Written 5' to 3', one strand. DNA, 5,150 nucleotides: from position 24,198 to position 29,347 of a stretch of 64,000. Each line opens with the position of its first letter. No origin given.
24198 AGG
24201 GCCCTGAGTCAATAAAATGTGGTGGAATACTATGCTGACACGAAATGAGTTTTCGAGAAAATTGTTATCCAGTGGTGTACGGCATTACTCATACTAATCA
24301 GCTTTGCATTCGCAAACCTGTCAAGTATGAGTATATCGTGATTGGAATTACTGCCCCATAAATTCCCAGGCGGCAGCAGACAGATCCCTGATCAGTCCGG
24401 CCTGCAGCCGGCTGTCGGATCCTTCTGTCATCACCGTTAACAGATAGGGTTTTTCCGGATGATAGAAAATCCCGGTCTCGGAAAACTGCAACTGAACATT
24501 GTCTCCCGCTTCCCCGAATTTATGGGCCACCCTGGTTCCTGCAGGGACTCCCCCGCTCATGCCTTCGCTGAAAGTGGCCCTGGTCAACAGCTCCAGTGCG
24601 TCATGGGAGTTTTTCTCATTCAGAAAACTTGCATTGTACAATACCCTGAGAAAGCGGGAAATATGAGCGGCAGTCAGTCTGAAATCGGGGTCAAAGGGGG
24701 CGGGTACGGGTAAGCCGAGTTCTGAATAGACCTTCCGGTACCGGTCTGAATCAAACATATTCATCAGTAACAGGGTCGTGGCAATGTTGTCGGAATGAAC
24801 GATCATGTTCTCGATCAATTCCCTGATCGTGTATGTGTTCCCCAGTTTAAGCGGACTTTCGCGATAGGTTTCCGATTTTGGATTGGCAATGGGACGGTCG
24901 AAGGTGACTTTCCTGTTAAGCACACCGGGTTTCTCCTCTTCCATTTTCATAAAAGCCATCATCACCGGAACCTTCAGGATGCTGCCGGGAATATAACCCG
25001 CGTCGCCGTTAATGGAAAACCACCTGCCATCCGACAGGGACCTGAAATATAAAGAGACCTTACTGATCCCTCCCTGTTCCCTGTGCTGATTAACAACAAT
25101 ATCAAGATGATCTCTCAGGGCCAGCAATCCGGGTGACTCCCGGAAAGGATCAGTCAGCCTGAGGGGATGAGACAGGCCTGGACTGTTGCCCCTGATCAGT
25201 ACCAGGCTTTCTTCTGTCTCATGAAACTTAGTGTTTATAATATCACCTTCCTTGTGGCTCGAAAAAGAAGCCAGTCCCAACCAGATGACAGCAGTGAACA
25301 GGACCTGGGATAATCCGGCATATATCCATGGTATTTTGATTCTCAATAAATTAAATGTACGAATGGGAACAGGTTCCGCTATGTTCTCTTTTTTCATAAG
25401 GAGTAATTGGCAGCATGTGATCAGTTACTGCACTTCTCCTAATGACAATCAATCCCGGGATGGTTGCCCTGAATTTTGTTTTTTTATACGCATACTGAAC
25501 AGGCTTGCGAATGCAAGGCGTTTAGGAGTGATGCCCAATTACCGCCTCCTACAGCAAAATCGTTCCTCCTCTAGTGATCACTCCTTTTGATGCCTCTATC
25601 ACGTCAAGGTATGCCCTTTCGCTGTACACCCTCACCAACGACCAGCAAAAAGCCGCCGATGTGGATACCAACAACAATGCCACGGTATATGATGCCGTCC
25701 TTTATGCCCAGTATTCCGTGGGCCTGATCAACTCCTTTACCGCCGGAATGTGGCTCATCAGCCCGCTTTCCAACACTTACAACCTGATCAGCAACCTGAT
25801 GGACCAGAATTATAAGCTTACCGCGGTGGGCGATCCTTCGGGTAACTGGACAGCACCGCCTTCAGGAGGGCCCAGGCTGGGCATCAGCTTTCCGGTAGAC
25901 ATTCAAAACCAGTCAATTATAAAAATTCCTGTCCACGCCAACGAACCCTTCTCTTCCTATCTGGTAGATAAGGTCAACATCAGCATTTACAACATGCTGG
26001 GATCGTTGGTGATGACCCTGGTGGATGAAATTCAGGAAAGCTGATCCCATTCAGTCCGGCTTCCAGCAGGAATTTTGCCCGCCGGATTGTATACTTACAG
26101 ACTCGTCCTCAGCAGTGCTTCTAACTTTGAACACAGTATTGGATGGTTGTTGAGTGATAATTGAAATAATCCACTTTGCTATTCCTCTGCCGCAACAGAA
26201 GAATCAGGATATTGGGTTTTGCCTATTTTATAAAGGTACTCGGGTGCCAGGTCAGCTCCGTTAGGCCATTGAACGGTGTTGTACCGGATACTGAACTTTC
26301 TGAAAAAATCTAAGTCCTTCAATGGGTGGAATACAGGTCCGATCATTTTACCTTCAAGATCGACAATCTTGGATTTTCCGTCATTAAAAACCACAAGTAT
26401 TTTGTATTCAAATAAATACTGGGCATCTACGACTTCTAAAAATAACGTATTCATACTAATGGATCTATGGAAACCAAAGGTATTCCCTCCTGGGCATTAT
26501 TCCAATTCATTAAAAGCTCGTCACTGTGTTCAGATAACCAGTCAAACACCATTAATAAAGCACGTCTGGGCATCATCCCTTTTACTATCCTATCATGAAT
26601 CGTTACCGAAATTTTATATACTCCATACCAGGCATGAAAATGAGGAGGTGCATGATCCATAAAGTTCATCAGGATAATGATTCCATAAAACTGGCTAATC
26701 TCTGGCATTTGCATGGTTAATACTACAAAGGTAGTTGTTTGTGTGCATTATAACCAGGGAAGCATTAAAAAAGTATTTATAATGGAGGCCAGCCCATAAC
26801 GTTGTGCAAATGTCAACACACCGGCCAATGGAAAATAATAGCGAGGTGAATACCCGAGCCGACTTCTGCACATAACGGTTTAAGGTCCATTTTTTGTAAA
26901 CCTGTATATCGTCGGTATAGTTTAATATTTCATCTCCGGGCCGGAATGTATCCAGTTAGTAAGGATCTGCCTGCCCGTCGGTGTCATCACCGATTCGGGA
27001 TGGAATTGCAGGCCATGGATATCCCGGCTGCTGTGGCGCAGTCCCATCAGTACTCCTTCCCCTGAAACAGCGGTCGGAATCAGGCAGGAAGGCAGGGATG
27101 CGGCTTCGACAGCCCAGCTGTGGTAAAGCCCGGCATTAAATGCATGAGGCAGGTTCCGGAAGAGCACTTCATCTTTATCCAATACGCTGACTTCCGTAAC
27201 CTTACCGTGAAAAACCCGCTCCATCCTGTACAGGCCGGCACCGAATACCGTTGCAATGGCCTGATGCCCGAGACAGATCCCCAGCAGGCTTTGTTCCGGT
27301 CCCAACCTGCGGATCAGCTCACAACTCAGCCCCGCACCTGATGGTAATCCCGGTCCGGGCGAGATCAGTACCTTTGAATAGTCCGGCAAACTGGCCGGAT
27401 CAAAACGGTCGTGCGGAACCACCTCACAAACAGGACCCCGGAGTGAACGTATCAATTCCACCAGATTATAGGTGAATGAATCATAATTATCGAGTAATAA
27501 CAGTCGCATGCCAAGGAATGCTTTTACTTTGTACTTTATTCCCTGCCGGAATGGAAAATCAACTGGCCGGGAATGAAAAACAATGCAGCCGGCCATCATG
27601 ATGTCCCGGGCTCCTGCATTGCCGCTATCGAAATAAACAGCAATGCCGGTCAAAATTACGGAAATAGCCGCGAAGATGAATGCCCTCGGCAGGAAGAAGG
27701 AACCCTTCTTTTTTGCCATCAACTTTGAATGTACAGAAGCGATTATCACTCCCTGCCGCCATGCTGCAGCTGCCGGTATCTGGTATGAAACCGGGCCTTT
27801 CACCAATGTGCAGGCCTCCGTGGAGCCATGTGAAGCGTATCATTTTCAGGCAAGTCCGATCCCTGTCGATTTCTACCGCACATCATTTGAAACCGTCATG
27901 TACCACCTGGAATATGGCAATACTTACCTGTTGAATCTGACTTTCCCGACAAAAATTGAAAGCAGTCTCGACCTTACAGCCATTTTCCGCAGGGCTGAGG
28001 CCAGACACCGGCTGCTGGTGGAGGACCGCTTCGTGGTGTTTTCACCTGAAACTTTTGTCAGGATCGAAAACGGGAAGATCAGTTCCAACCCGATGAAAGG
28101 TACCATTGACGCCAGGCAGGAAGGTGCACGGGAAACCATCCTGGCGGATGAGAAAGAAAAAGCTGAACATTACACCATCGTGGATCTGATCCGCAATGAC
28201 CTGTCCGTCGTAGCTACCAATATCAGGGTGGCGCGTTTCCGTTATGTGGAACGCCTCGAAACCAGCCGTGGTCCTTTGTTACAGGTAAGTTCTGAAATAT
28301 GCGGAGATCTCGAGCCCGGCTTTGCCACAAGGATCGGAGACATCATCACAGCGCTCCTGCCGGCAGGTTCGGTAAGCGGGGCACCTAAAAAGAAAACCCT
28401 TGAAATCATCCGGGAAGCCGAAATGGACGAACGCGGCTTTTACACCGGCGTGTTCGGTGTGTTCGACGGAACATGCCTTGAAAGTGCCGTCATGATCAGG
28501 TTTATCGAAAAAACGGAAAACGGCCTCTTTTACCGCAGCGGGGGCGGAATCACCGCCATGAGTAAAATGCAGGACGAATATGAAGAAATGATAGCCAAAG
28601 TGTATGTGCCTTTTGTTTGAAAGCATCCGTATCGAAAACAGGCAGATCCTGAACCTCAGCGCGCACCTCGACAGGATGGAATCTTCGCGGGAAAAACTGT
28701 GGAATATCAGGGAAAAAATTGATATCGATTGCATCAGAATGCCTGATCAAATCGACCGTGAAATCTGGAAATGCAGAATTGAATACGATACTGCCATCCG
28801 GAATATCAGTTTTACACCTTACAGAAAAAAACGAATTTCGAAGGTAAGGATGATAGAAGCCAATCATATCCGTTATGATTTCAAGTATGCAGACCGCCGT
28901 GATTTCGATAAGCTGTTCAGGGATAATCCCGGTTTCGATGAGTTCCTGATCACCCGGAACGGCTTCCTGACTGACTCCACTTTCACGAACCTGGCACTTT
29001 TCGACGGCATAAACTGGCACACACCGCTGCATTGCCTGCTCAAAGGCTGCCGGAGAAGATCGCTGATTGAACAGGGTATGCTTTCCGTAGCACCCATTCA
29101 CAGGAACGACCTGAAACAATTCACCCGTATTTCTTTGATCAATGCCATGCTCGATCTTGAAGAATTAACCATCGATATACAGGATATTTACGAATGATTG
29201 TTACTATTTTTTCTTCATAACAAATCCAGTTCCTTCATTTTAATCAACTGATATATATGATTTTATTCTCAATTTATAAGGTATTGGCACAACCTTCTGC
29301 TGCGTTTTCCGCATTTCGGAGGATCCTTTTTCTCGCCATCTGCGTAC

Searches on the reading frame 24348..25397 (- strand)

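Call 8: search_protein_families(library=pfam, proteins=[window:24348-25397:-], max_evalue=0.0001)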
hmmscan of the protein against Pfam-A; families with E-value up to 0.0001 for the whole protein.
window:24348-25397:- (349 aa): 1 family
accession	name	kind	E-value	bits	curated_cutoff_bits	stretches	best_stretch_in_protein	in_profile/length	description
PF13354.11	Beta-lactamase2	-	2.3e-35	122.3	22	1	115-324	1-214/214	Beta-lactamase enzyme family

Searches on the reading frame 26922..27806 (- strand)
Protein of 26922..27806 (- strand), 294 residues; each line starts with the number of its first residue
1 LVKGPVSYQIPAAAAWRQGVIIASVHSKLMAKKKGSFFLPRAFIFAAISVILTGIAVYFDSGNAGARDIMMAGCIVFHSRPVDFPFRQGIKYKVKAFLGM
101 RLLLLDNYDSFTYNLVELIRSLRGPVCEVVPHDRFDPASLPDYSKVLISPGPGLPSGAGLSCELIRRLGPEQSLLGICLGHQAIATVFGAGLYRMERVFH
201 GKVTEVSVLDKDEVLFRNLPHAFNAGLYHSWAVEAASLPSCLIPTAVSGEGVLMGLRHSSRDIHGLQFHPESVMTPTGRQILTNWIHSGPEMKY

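Call 8: search_protein_families(library=pfam, proteins=[window:26922-27806:-], max_evalue=0.0001)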
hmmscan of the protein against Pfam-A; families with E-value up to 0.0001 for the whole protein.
window:26922-27806:- (294 aa): 1 family
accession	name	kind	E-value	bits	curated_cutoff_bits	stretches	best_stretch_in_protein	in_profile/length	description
PF00117.34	GATase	-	6e-43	147.2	22.8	1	103-286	1-187/190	Glutamine amidotransferase class-I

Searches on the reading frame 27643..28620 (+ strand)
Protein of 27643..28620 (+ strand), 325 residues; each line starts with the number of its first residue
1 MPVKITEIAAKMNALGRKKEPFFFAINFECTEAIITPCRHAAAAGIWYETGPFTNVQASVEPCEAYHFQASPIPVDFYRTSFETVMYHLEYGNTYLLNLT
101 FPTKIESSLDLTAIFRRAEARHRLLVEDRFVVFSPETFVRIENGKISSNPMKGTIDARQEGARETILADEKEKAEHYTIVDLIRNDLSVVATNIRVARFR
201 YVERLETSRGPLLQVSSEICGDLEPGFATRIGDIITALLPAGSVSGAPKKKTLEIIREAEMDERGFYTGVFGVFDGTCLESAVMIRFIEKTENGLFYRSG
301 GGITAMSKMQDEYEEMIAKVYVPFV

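Call 8: search_protein_families(library=pfam, proteins=[window:27643-28620:+], max_evalue=0.0001)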
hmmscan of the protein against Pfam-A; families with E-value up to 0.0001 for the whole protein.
window:27643-28620:+ (325 aa): 1 family
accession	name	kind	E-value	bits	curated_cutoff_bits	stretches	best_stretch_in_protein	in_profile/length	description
PF00425.24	Chorismate_bind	-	7.4e-55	186.7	27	1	78-319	5-257/257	chorismate binding enzyme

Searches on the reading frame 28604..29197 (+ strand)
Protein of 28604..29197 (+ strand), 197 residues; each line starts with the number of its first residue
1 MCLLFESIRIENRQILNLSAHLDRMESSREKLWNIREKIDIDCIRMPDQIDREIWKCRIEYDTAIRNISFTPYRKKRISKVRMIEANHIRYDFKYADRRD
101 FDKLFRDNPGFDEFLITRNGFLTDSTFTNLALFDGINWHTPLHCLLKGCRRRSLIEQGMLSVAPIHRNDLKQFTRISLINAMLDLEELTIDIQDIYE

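Call 60: search_protein_families(library=pfam, proteins=[window:28604-29197:+], max_evalue=0.001)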
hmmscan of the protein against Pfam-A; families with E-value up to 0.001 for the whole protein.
window:28604-29197:+ (197 aa): 1 family
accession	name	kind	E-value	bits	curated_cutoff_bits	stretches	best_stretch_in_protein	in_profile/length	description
PF01063.24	Aminotran_4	-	5.1e-15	56.4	28.5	2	62-183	80-215/223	Amino-transferase class IV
